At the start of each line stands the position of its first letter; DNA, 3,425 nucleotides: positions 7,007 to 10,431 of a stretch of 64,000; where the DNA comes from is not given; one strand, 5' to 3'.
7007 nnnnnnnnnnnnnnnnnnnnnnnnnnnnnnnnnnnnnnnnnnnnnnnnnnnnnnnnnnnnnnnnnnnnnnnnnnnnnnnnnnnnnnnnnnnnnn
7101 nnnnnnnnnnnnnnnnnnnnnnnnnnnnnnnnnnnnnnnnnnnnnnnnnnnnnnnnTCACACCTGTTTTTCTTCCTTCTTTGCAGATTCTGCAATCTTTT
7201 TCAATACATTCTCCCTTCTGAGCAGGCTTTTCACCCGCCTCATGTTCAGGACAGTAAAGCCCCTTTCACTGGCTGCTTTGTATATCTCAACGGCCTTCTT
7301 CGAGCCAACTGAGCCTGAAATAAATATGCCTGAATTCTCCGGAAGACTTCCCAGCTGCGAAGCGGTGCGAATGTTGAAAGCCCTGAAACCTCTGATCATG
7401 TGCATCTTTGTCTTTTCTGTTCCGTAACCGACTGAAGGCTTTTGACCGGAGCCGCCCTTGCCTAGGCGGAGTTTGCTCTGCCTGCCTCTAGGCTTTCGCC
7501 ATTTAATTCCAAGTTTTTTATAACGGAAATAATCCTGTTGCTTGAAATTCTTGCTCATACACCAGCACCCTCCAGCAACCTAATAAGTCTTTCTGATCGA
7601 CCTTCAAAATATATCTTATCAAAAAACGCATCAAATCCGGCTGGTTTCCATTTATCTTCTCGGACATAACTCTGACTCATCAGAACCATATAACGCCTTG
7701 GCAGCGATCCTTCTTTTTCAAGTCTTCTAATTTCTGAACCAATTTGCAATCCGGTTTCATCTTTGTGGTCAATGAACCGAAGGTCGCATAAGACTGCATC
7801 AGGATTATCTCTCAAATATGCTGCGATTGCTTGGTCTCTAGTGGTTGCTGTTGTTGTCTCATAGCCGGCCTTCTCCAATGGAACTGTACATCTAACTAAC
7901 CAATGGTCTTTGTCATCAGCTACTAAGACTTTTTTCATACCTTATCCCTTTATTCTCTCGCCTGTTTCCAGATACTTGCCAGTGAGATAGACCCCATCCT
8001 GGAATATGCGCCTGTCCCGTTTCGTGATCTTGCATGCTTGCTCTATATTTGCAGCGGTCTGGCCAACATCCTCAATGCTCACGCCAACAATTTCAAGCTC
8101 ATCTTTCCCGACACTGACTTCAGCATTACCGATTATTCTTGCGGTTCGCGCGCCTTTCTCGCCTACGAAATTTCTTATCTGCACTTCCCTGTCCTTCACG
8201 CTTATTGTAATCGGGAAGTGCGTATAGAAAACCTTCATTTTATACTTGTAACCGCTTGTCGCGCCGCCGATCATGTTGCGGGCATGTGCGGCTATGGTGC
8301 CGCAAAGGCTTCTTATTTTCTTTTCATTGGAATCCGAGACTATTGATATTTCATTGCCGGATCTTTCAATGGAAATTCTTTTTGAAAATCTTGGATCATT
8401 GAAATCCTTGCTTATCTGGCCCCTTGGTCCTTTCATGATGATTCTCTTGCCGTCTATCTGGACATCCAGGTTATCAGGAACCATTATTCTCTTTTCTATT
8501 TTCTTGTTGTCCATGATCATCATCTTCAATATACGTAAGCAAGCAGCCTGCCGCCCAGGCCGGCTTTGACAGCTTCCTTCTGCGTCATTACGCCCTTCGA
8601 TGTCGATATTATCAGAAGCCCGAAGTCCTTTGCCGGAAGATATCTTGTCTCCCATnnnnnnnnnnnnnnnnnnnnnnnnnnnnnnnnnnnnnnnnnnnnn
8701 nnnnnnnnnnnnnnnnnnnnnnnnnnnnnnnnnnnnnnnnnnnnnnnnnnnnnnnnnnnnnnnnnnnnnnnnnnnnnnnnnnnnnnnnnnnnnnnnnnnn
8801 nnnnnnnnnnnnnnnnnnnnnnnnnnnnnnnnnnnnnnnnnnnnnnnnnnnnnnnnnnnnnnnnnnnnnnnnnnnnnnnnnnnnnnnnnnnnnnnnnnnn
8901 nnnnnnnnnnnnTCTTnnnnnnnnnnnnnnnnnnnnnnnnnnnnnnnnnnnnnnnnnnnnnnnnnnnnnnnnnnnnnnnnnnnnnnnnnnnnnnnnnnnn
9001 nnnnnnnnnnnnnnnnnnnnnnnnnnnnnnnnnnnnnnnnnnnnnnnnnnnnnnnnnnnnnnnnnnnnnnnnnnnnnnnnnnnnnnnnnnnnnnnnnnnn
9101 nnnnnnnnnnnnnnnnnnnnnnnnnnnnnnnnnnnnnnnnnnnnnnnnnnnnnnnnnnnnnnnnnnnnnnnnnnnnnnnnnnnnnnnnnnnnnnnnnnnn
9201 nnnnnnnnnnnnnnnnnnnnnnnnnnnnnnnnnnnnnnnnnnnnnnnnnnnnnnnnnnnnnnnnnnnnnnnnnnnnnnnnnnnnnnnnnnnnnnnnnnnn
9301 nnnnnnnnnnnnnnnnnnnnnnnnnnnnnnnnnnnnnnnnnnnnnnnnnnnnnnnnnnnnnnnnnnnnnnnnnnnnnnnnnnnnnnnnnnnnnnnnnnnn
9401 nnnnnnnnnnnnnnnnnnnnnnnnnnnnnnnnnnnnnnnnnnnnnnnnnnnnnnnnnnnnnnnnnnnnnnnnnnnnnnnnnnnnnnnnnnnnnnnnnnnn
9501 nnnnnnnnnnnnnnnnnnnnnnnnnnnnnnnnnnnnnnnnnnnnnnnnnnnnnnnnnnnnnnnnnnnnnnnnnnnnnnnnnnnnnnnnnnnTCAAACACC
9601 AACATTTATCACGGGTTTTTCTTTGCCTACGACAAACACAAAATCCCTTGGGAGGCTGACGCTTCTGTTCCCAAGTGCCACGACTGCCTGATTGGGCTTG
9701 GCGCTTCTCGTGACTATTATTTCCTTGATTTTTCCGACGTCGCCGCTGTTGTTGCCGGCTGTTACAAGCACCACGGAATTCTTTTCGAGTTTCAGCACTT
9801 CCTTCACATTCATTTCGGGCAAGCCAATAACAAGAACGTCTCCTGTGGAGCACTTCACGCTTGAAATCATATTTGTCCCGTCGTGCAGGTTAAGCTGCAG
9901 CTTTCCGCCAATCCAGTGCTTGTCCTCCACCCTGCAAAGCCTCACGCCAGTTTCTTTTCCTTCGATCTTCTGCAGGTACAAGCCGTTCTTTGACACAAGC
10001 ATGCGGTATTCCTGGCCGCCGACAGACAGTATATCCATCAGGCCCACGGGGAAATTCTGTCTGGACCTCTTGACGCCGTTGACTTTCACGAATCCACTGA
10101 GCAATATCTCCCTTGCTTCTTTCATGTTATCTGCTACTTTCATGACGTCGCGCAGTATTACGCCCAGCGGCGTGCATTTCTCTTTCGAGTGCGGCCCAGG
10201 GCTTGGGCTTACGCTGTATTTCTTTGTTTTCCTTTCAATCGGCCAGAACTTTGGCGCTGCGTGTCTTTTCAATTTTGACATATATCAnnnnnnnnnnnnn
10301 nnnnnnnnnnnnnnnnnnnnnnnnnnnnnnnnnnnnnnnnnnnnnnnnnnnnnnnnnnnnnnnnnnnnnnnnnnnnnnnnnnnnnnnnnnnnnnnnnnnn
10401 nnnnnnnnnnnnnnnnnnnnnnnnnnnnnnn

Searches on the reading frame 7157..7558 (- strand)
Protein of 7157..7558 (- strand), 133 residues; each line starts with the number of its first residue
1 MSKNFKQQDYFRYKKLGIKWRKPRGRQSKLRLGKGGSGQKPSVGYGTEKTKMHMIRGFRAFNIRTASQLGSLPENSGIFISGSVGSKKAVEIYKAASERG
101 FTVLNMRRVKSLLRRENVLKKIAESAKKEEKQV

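Call 9: search_protein_families(library=pfam, proteins=[window:7157-7558:-], max_evalue=0.00001)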
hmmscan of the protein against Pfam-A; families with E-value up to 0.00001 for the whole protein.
window:7157-7558:- (133 aa): 1 family
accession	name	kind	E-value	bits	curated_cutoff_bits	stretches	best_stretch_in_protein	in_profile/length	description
PF01655.23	Ribosomal_L32e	-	4.5e-22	78.8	25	1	3-105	2-108/108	Ribosomal protein L32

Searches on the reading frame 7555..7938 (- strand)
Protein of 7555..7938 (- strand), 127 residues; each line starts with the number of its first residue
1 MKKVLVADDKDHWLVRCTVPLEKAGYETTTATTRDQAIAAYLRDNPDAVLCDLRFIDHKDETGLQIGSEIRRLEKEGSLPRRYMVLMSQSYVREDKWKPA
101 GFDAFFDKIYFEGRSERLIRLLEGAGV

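Call 6: search_protein_families(library=pfam, proteins=[window:7555-7938:-], max_evalue=0.001)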
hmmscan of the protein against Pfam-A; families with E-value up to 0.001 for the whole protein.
window:7555-7938:- (127 aa): 2 families
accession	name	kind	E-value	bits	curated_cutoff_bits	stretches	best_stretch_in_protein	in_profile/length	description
PF00072.30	Response_reg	-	4.5e-07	30.5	30.2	1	4-76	1-70/111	Response regulator receiver domain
PF23198.2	PDE8A_N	-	0.00049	20.5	29.6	1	3-112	12-117/147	PDE8A-like, N-terminal domain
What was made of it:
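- Checked: The receiver-like ORF at 7555..7938, between L32e and L6, is real but marginal (Response_reg 30.5 bits against a cut-off of 30.2; call 6).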

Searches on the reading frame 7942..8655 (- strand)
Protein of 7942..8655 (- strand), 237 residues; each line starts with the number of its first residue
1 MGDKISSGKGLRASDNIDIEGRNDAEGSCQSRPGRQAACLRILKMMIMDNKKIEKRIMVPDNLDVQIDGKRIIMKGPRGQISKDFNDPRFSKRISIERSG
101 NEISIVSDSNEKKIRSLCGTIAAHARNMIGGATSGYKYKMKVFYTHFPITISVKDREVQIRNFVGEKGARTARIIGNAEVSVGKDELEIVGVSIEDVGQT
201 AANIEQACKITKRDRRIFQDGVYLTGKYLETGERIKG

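Call 9: search_protein_families(library=pfam, proteins=[window:7942-8655:-], max_evalue=0.00001)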
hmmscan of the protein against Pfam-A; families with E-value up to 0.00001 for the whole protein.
window:7942-8655:- (237 aa): 1 family
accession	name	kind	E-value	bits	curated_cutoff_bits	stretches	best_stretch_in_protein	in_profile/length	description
PF00347.28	Ribosomal_L6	-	1.5e-19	70.9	27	2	147-221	1-80/80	Ribosomal protein L6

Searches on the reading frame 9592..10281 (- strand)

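Call 9: search_protein_families(library=pfam, proteins=[window:9592-10281:-], max_evalue=0.00001)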
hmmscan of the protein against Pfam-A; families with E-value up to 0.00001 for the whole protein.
window:9592-10281:- (229 aa): 2 families
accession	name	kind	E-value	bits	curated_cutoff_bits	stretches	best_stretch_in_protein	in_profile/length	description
PF00900.26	Ribosomal_S4e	-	1.7e-15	56.9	25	1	89-158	2-74/75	Ribosomal family S4e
PF08071.17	RS4NT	-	1.7e-12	47.5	27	1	3-34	6-37/37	RS4NT (NUC023) domain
